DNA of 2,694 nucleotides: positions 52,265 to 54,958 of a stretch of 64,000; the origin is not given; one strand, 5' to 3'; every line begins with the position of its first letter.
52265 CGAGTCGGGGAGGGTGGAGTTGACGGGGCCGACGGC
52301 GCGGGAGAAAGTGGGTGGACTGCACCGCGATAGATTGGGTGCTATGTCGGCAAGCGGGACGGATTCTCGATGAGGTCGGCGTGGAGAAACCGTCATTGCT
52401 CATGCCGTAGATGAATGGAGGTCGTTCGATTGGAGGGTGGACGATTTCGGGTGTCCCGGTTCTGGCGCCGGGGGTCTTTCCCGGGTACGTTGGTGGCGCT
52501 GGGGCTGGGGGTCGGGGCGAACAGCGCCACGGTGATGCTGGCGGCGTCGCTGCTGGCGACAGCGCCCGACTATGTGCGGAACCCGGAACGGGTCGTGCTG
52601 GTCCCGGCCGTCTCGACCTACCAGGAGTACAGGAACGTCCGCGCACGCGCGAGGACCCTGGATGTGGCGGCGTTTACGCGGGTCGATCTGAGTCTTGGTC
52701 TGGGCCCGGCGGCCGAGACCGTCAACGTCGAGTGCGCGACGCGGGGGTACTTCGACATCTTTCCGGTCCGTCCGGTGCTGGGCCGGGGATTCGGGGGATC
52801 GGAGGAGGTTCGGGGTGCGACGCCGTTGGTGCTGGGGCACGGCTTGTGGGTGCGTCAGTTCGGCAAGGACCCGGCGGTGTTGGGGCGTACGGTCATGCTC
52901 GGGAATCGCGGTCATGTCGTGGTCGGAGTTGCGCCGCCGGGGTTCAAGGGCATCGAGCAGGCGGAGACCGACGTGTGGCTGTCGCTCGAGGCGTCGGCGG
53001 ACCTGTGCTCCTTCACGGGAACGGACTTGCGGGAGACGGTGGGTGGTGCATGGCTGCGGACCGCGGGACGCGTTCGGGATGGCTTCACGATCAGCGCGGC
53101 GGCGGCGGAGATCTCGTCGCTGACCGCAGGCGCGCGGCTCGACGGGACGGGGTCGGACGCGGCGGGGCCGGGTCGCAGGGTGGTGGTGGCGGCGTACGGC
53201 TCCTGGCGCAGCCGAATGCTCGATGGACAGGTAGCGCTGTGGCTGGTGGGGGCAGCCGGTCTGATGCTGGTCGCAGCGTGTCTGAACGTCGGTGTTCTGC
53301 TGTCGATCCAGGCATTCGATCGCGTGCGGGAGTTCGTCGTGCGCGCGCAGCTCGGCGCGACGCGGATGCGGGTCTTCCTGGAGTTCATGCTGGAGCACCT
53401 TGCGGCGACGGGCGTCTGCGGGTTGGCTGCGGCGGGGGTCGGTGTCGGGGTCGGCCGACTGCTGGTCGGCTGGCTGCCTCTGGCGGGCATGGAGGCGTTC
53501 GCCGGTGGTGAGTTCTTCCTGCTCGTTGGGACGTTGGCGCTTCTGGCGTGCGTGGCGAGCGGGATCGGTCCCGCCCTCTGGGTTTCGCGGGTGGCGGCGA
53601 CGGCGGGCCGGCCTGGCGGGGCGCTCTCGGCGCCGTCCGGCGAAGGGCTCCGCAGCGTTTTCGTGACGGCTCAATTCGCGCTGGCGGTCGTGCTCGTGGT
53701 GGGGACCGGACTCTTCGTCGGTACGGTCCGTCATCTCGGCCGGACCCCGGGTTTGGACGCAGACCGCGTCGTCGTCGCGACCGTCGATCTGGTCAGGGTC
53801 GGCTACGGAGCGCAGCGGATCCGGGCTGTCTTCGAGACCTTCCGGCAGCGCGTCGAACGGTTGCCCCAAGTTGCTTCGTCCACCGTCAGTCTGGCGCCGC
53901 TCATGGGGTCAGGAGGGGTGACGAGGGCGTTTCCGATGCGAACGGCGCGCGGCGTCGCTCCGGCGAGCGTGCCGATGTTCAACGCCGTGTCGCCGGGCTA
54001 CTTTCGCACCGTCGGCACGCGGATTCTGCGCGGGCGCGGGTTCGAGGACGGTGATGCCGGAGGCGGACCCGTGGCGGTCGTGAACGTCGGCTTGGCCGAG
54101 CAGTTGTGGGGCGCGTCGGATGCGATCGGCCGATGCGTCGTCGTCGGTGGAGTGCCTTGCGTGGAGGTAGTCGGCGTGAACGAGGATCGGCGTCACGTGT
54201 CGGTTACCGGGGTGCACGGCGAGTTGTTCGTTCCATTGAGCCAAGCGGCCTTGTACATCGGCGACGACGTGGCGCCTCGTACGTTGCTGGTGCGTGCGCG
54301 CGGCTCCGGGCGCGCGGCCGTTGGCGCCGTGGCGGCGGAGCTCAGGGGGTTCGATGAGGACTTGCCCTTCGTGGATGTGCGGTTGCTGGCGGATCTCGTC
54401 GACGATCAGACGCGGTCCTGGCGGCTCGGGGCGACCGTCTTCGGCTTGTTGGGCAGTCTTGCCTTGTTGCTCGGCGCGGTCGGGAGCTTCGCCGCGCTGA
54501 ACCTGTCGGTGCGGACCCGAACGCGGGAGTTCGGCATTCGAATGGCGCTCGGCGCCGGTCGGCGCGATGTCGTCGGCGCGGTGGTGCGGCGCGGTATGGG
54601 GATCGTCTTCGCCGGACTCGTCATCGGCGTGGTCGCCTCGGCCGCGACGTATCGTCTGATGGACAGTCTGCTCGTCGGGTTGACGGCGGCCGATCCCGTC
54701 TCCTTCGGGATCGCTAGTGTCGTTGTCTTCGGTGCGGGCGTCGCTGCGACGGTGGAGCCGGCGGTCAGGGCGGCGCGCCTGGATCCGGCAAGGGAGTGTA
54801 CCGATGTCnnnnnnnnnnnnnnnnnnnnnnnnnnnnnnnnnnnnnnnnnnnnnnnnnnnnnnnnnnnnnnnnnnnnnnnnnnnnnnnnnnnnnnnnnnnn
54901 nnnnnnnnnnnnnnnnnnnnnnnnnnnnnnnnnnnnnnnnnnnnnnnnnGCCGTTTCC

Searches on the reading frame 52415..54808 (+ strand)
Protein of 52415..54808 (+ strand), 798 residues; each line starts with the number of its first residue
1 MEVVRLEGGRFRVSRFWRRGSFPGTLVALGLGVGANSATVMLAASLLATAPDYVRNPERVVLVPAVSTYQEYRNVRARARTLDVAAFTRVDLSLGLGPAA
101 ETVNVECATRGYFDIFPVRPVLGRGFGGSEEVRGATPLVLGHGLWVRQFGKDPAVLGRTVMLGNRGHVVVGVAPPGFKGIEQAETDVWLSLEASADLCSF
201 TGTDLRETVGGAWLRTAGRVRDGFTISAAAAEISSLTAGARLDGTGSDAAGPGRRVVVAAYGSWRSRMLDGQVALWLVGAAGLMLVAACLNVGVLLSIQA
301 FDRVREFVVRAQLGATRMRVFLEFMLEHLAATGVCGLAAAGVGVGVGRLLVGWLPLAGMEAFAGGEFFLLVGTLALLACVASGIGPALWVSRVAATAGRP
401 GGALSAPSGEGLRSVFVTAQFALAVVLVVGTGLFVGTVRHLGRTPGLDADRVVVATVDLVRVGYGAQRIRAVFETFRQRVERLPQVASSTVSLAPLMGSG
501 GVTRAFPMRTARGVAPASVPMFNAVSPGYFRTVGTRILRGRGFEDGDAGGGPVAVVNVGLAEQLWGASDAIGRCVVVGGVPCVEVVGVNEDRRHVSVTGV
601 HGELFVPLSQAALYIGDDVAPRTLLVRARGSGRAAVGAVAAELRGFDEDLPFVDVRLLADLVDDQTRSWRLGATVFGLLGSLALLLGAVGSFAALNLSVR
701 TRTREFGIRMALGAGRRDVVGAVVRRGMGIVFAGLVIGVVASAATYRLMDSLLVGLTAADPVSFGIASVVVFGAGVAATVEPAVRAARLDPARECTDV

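Call 77: search_protein_families(library=pfam, proteins=[window:52415-54808:+], max_evalue=0.0001)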
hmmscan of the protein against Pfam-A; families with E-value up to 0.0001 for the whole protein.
window:52415-54808:+ (798 aa): 2 families
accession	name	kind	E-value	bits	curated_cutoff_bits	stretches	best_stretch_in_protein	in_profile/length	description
PF12704.14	MacB_PCD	-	6e-29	102.2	27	2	25-235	4-206/207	MacB-like periplasmic core domain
PF02687.27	FtsX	-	9.9e-17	61.6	25.5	2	679-791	3-120/120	FtsX-like permease C-terminal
